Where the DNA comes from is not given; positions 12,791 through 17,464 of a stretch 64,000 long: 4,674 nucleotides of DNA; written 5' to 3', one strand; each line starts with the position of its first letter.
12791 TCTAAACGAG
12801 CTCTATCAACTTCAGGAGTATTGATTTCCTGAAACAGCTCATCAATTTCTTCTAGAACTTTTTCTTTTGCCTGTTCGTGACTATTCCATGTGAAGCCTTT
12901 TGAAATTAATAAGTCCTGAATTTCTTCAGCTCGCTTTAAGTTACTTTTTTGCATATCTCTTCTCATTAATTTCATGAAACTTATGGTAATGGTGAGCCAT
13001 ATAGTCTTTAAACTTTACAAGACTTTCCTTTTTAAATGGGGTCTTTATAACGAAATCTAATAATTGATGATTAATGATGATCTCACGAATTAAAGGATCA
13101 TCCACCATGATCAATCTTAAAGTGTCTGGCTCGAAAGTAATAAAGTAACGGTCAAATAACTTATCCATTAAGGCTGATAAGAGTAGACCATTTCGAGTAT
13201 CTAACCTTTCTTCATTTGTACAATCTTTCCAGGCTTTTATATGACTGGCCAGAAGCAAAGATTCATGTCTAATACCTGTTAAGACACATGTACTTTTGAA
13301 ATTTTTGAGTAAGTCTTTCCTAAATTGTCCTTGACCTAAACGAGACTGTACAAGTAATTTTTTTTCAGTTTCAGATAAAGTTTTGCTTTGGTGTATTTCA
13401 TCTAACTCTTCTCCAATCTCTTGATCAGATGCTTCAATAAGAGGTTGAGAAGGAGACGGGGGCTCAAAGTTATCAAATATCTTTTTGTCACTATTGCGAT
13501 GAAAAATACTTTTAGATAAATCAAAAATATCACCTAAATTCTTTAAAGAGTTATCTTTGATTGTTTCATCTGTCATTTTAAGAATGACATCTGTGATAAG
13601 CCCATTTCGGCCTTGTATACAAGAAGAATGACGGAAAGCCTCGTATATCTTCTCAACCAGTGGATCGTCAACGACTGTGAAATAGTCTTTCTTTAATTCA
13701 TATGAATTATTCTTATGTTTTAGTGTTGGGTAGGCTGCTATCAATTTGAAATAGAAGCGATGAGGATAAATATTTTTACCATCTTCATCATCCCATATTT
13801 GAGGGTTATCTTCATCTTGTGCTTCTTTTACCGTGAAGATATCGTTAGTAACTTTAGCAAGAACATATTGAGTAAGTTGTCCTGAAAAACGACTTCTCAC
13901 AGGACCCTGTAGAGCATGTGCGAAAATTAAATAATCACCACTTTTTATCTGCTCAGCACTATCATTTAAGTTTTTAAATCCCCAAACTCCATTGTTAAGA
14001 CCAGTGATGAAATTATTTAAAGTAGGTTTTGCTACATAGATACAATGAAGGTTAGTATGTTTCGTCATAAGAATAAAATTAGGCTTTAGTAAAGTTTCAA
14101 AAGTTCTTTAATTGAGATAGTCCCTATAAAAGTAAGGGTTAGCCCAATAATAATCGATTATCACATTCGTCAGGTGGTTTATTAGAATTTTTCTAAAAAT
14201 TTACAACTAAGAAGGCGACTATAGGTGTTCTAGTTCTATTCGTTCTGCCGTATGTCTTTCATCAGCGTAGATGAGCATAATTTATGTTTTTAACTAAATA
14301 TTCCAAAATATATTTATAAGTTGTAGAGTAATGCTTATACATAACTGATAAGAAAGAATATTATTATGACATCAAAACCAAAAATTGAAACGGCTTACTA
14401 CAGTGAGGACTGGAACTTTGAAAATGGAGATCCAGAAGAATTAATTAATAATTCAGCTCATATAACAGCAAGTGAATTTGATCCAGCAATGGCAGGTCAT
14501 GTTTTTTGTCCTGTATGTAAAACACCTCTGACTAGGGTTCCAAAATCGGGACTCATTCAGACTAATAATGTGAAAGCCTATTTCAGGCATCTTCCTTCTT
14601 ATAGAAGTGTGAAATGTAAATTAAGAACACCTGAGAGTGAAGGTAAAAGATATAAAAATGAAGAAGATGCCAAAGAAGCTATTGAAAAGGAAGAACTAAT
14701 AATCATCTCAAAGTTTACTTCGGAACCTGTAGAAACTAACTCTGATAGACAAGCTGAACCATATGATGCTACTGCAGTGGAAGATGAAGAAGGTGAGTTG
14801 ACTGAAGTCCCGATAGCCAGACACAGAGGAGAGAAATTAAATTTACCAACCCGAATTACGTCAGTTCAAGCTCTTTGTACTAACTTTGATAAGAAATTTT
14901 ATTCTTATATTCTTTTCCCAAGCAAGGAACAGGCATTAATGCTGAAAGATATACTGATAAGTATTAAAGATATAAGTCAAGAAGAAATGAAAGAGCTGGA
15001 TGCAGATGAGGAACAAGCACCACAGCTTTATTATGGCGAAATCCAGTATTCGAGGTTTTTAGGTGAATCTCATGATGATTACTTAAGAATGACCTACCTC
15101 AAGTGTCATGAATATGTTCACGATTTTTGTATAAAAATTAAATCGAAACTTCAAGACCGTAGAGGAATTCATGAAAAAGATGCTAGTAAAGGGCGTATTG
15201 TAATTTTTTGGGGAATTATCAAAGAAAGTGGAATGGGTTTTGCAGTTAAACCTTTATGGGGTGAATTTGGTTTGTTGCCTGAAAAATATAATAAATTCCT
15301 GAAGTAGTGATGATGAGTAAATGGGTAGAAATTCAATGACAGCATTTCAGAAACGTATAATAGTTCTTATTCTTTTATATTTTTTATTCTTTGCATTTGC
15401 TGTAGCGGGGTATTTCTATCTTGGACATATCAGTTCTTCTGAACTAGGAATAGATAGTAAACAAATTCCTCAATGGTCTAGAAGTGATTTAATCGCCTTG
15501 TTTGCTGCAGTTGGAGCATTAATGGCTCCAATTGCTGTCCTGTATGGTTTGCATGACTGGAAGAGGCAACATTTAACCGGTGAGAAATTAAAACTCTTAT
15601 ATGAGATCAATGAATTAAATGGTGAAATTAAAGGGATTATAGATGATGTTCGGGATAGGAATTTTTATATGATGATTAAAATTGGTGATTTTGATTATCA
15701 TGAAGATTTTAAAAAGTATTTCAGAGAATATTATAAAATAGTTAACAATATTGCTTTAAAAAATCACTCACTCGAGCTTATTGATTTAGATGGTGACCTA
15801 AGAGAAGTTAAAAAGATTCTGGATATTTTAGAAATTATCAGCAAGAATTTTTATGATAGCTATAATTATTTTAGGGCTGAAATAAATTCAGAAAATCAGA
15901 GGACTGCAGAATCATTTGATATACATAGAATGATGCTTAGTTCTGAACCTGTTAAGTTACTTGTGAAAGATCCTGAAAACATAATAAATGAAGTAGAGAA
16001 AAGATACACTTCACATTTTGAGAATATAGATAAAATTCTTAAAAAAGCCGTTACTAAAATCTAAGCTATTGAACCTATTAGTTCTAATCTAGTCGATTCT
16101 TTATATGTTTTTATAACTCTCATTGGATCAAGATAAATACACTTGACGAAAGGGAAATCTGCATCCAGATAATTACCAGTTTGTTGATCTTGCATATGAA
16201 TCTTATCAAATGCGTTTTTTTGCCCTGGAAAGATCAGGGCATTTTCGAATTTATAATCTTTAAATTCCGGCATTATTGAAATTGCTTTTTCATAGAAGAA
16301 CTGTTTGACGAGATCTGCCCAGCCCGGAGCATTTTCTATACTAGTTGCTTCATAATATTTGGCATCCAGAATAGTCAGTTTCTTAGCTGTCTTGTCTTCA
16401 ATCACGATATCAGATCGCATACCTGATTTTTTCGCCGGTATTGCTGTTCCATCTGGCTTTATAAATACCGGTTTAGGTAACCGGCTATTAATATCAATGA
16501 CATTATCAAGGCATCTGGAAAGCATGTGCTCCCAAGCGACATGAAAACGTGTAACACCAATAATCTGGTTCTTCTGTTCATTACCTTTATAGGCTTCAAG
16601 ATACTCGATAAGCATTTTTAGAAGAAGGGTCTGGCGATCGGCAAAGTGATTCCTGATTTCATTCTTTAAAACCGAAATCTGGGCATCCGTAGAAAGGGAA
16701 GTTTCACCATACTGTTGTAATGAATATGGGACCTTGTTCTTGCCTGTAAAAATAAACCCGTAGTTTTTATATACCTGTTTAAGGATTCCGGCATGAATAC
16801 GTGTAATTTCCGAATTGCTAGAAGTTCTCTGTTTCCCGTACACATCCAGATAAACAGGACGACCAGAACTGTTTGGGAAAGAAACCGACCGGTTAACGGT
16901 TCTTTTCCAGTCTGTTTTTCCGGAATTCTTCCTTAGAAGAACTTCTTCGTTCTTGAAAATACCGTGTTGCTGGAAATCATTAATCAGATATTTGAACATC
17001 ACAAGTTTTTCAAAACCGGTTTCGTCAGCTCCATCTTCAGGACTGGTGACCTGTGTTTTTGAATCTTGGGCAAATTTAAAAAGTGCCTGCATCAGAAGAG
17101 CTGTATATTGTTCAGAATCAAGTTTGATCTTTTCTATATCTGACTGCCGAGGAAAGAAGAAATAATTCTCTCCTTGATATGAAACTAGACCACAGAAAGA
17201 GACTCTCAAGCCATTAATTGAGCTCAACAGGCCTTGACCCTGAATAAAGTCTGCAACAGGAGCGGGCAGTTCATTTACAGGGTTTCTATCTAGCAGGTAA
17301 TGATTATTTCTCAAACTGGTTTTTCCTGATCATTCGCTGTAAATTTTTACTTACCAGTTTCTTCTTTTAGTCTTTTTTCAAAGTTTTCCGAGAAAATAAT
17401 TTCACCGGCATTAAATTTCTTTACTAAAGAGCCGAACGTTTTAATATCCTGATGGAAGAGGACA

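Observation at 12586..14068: EVE-HNH nuclease coupled to a stand-alone MazG C-terminal domain: candidate undescribed two-gene defence system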

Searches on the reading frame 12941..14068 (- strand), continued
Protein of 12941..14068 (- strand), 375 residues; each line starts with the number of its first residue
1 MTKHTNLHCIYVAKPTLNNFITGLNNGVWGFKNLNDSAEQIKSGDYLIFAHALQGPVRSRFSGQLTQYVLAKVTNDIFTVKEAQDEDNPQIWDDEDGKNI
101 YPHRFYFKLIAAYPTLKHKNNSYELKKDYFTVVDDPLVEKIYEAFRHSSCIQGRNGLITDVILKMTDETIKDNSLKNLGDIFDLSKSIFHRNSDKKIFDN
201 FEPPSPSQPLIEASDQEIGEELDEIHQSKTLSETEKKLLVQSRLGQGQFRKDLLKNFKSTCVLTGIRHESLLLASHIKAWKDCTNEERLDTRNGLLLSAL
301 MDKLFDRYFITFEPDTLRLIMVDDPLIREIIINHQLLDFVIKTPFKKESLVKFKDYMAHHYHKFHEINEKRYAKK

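Call 67: search_solved_structures(query=L116:9497-9898:+, max_evalue=0.00001)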
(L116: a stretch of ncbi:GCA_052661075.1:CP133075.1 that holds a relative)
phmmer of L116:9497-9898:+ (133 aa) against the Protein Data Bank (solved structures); distinct sequences matched with E-value up to 0.00001: 12.
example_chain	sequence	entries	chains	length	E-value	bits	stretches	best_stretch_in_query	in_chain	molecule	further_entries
3gwy_A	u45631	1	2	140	4.1e-34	120.6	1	1-128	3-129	Putative CTP pyrophosphohydrolase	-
5x1x_A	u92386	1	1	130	8.2e-25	90.5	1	2-129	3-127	Mutator mutT protein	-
3ees_A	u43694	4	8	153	2.3e-14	56.7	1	5-123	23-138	Probable pyrophosphohydrolase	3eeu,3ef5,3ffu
7syc_A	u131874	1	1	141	4.4e-14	55.8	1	1-94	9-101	7,8-dihydro-8-oxoguanine-triphosphatase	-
2rrk_A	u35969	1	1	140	6.8e-14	55.2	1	1-127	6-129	CTP pyrophosphohydrolase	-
3r03_A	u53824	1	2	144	8.5e-14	54.9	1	6-128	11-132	NUDIX hydrolase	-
3hhj_A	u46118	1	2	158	8.3e-13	51.7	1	6-130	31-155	Mutator mutT protein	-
1mut_A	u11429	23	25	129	1e-11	48.2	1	1-91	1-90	NUCLEOSIDE TRIPHOSPHATE PYROPHOSPHOHYDROLASE | Mutator mutT protein | 7,8-dihydro-8-oxoguanine-triphosphatase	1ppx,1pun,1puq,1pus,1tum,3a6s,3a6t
5zrc_A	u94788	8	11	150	9.1e-09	38.6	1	2-125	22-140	Putative mutator protein MutT2/NUDIX hydrolase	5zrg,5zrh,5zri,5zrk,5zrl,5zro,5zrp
4v14_A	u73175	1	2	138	1.4e-08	38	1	1-83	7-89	MUTATOR MUTT PROTEIN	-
4jzu_A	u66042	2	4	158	6.3e-06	29.5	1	31-64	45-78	RNA PYROPHOSPHOHYDROLASE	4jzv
3id9_A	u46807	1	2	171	7.9e-06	29.1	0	30-89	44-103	MutT/NUDIX family protein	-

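Call 68: search_protein_families(library=padloc, proteins=[L116:9497-9898:+, L116:9901-10719:+, L116:10730-11776:+, L121:10329-13040:+], max_evalue=0.001)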
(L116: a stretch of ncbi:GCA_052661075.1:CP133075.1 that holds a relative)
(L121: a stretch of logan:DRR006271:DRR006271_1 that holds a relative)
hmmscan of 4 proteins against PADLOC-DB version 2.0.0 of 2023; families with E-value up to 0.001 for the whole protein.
L116:9497-9898:+ (133 aa): 1 family
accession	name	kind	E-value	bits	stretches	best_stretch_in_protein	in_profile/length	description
PDLC04899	PDC-S07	-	3.5e-45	151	1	1-131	3-131/135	-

L116:9901-10719:+ (272 aa): 2 families
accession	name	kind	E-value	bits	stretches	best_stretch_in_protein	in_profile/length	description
PDLC03656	mREase_IV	-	1.9e-20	71.8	1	184-270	185-271/277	Type IV methyl-directed restriction enzyme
PDLC03662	mREase_IV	-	1.8e-07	28.1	1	168-253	447-533/560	Type IV methyl-directed restriction enzyme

L116:10730-11776:+ (348 aa): 0 families

L121:10329-13040:+ (903 aa): 11 families
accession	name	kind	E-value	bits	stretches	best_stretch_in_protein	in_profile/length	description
PDLC02208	Ppl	-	4.9e-139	463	1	5-900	3-893/894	-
PDLC04135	mad3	-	4.1e-18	64.1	1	261-867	1-348/374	mads_3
PDLC04678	PDC-M49A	-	9.9e-12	41.9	2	802-879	567-646/681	-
PDLC02980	AriA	-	2.7e-09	35.4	1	768-847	221-303/304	-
PDLC04164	AriA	-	3.5e-09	34.6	1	780-858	167-247/253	-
PDLC04182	HEC-01A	-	5.4e-07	26.9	1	793-858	295-362/406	-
PDLC04679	PDC-M49A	-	1.6e-06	25.1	1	778-848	405-474/541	-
PDLC00098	GajA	-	6.8e-06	23.1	0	791-875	275-360/534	AAA ATPase domain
PDLC04177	HEC-01A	-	1.5e-05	22.3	0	261-311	4-50/393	-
PDLC00278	PtuA1|PtuA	-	0.00022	18.6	0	262-316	3-52/436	AAA ATPase domain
PDLC02335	AbiLi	-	0.00024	18.3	0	620-846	172-240/326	AbiLi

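Call 74: search_dna_similar(query=window:12941-14068:-, collection=phages, mode=protein, max_rows=12)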
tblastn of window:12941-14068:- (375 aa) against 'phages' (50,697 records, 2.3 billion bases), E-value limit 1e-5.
Records with a match: 8; places in all: 8; records where one place covers at least 80% of the query: 0.
Best place of each record, by identity: <60% 8.
By first word of the organism name: Salmonella 3; Ruminococcus 2; Vibrio 2; Bacteriophage 1.
By host as written in the record: - 2; Ruminococcus sp. 2; Salmonella enterica subsp. enterica serovar Newport 2; Vibrio cyclitrophicus 10N.286.55.A5 1; Vibrio cyclitrophicus 10N.286.55.C7 1.
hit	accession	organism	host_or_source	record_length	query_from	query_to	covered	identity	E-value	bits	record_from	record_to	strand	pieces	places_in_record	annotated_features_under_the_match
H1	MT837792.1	Bacteriophage sp.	human fecal samples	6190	163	364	54%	26.8%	1e-8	62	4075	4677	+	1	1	record has no annotation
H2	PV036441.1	Ruminococcus phage NatCom_29429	Ruminococcus sp.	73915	216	320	28%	36.2%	1e-12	75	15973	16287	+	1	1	hypothetical protein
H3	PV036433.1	Ruminococcus phage NatCom_23091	Ruminococcus sp.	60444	216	312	26%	38.1%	4e-13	77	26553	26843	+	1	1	hypothetical protein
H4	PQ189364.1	Vibrio phage 10N.286.55.A5_PE003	Vibrio cyclitrophicus 10N.286.55.A5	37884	10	116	29%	30.9%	5e-6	55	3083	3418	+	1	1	hypothetical protein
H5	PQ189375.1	Vibrio phage 10N.286.55.C7_PE004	Vibrio cyclitrophicus 10N.286.55.C7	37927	10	116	29%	30.9%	5e-6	55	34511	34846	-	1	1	hypothetical protein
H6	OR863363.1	Salmonella phage SeKF_80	Wastewater effluent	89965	240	317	21%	38.5%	3e-7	59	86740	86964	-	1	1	ParB-like partition protein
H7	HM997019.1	Salmonella phage 7-11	Salmonella enterica subsp. enterica ...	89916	240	317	21%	38.5%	4e-7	58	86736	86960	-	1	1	hypothetical protein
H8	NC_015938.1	Salmonella phage 7-11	Salmonella enterica subsp. enterica ...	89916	240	317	21%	38.5%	4e-7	58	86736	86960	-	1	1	hypothetical protein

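Call 76: search_protein_families(library=pfam, proteins=[L013:5068-5442:-], max_evalue=0.001)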
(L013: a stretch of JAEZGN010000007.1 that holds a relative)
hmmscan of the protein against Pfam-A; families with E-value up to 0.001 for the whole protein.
L013:5068-5442:- (125 aa): 2 families
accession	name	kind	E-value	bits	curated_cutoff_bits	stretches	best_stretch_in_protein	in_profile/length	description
PF14815.12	NUDIX_4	-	1.5e-16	60.7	35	1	7-121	2-111/113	NUDIX domain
PF00293.34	NUDIX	-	1.2e-13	51.7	21.1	1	6-121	6-131/134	NUDIX domain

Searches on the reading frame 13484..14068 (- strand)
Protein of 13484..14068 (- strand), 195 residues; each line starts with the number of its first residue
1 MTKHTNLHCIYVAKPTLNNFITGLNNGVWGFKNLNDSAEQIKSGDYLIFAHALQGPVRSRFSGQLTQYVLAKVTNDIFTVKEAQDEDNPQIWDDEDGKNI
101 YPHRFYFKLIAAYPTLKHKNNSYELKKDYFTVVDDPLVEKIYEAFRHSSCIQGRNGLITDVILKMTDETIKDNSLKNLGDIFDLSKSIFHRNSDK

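Call 37: search_protein_representatives(protein=window:13484-14068:-)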
Query: 195 residues. Proteins with E-value up to 0.001 (for the whole library): 23; up to 1e-10: 3; up to 1e-30: 2. The best 23 are listed.
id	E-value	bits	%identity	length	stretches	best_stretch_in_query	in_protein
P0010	2.4e-64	233.0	55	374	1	4-193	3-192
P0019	1.5e-39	152.1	46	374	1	3-186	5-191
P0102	9.4e-13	64.7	37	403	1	18-187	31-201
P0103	5.9e-09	52.3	30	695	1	7-111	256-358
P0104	1.5e-07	47.7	31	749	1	9-116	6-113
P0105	2.7e-07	46.9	35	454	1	8-111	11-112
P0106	4.0e-07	46.3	36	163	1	9-111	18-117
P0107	6.9e-07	45.5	34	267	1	8-126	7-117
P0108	3.3e-06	43.3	29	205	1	9-111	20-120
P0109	3.6e-06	43.2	30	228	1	8-109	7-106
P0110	7.0e-06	42.3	31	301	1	7-108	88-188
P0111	1.5e-05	41.2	28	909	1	8-183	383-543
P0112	1.8e-05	40.9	45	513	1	6-126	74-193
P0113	1.8e-05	40.9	37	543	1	5-108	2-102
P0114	5.1e-05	39.4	30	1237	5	54-100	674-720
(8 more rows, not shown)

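Call 38: search_protein_families(library=pfam, proteins=[P0103, P0104, P0105, P0106, P0107, P0108, P0109, P0110, P0112, P0113], max_evalue=0.001)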
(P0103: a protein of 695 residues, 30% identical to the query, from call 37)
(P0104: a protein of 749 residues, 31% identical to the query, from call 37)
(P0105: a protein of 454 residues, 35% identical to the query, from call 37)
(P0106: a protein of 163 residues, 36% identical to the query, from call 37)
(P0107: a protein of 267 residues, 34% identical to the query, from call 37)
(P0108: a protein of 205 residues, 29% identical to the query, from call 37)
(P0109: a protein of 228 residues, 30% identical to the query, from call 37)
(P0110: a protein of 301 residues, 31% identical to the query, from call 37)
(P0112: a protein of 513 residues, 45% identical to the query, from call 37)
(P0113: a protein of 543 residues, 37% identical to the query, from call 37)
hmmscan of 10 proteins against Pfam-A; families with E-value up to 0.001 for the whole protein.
P0103 (695 aa): 4 families
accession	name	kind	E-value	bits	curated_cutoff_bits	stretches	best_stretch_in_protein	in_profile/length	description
PF07728.20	AAA_5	-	9.6e-19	68.2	22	1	444-592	2-139/139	AAA domain (dynein-related subfamily)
PF00004.35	AAA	-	2.5e-08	34.9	21.2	1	444-599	1-130/131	ATPase family associated with various cellular activities (AAA)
PF13191.12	AAA_16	-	4.9e-07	30.8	32.6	1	426-478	9-63/167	AAA ATPase domain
PF13401.12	AAA_22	-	2.1e-05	25.3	27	1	444-548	8-109/130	AAA domain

P0104 (749 aa): 7 families
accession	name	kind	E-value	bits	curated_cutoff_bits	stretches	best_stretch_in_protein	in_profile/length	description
PF07728.20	AAA_5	-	1.1e-18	68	22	1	494-646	2-139/139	AAA domain (dynein-related subfamily)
PF01878.24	EVE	-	6.4e-13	49.4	23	1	317-448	1-143/145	EVE domain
PF13191.12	AAA_16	-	3.9e-08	34.4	32.6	1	480-588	12-144/167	AAA ATPase domain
PF13401.12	AAA_22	-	4.2e-08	34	27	1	494-618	8-126/130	AAA domain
PF00004.35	AAA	-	2.3e-07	31.8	21.2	1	494-648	1-125/131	ATPase family associated with various cellular activities (AAA)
PF13481.12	AAA_25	-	1.3e-06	28.6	27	1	468-519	10-61/195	AAA domain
PF01695.23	IstB_IS21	-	9.4e-05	22.5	24.1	0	485-513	86-114/238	IstB-like ATP binding protein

P0105 (454 aa): 5 families
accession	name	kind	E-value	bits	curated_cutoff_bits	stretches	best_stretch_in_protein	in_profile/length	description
PF07728.20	AAA_5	-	6.2e-19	68.8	22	1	206-353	2-139/139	AAA domain (dynein-related subfamily)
PF00004.35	AAA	-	3.5e-08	34.4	21.2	1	206-356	1-126/131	ATPase family associated with various cellular activities (AAA)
PF13481.12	AAA_25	-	2.2e-06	27.8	27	1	181-232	12-62/195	AAA domain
PF13401.12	AAA_22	-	1.8e-05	25.5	27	1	206-309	8-109/130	AAA domain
PF13191.12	AAA_16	-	2.2e-05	25.5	32.6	1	189-229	10-50/167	AAA ATPase domain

P0106 (163 aa): 0 families

P0107 (267 aa): 2 families
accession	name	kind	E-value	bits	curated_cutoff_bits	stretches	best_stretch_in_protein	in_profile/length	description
PF10544.15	T5orf172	-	4.5e-12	46.8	20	1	171-257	1-99/101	T5orf172 domain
PF13455.12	MUG113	-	5.6e-09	36.9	22.3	1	185-256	1-71/73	Meiotically up-regulated gene 113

P0108 (205 aa): 0 families

P0109 (228 aa): 0 families

P0110 (301 aa): 0 families

P0112 (513 aa): 5 families
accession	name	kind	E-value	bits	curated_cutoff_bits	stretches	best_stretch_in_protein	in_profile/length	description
PF07728.20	AAA_5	-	3.6e-25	89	22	1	254-408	1-139/139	AAA domain (dynein-related subfamily)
PF20720.3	nSTAND3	-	2.9e-06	27.5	27.2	1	236-289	1-50/155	Novel STAND NTPase 3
PF20030.5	bpMoxR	-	6.5e-05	22.5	27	1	230-279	8-58/205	MoxR domain in the MoxR-vWA-beta-propeller ternary systems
PF01078.27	Mg_chelatase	-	0.00048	20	20.3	1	253-287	23-57/207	Magnesium chelatase, subunit ChlI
PF00004.35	AAA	-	0.00054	20.9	21.2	0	255-346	1-73/131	ATPase family associated with various cellular activities (AAA)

P0113 (543 aa): 0 families

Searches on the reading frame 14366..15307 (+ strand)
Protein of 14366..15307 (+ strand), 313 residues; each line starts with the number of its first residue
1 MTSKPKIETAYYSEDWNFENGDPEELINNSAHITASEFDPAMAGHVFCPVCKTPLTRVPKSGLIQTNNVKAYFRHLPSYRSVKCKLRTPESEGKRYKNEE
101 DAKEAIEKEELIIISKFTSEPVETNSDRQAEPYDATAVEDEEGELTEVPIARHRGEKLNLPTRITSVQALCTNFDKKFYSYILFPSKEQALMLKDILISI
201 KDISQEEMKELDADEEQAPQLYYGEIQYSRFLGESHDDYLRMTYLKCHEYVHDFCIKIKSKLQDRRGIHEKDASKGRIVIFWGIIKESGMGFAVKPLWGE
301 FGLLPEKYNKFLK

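Call 3: search_protein_families(library=pfam, proteins=[window:14366-15307:+], max_evalue=0.01)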
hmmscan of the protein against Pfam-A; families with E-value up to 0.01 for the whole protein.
window:14366-15307:+ (313 aa): 0 families

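Call 4: search_protein_families(library=padloc, proteins=[window:14366-15307:+], max_evalue=0.01)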
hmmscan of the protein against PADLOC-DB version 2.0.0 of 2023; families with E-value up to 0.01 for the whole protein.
window:14366-15307:+ (313 aa): 1 family
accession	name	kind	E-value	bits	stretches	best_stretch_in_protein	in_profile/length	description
PDLC03089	Specificity_I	-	0.0058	13.8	1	92-193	24-129/446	Type I specificity subunit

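Call 5: search_protein_families(library=ncbifam, proteins=[window:14366-15307:+], max_evalue=0.1)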
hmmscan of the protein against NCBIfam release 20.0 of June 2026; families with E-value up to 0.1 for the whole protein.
window:14366-15307:+ (313 aa): 0 families

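Call 6: search_protein_families(library=phrogs, proteins=[window:14366-15307:+], max_evalue=0.01)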
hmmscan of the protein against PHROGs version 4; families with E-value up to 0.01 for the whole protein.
window:14366-15307:+ (313 aa): 0 families

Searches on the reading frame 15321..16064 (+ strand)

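Call 3: search_protein_families(library=pfam, proteins=[window:15321-16064:+], max_evalue=0.01)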
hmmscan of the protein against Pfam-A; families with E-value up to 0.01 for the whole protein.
window:15321-16064:+ (247 aa): 0 families

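Call 4: search_protein_families(library=padloc, proteins=[window:15321-16064:+], max_evalue=0.01)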
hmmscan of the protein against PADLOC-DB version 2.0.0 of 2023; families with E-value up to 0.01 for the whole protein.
window:15321-16064:+ (247 aa): 0 families

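Call 5: search_protein_families(library=ncbifam, proteins=[window:15321-16064:+], max_evalue=0.1)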
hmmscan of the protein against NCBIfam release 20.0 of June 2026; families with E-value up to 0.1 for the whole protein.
window:15321-16064:+ (247 aa): 0 families

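Call 6: search_protein_families(library=phrogs, proteins=[window:15321-16064:+], max_evalue=0.01)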
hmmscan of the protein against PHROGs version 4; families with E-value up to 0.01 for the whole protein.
window:15321-16064:+ (247 aa): 1 family
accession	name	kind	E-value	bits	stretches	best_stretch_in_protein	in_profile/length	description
phrog_7125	-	unknown function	2.4e-05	25.2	1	61-240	55-225/230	-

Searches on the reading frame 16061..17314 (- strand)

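Call 3: search_protein_families(library=pfam, proteins=[window:16061-17314:-], max_evalue=0.01)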
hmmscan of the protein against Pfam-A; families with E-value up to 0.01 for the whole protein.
window:16061-17314:- (417 aa): 1 family
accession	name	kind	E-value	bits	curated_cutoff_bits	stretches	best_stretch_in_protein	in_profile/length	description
PF09563.16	RE_LlaJI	-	4.5e-40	138.4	23.6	1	40-370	1-342/365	LlaJI restriction endonuclease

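Call 4: search_protein_families(library=padloc, proteins=[window:16061-17314:-], max_evalue=0.01)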
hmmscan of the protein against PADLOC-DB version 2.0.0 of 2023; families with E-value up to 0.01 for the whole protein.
window:16061-17314:- (417 aa): 1 family
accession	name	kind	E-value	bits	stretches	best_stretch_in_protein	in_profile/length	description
PDLC03447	REase_II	-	2e-12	44.8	1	94-274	132-319/490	Type II restriction enzyme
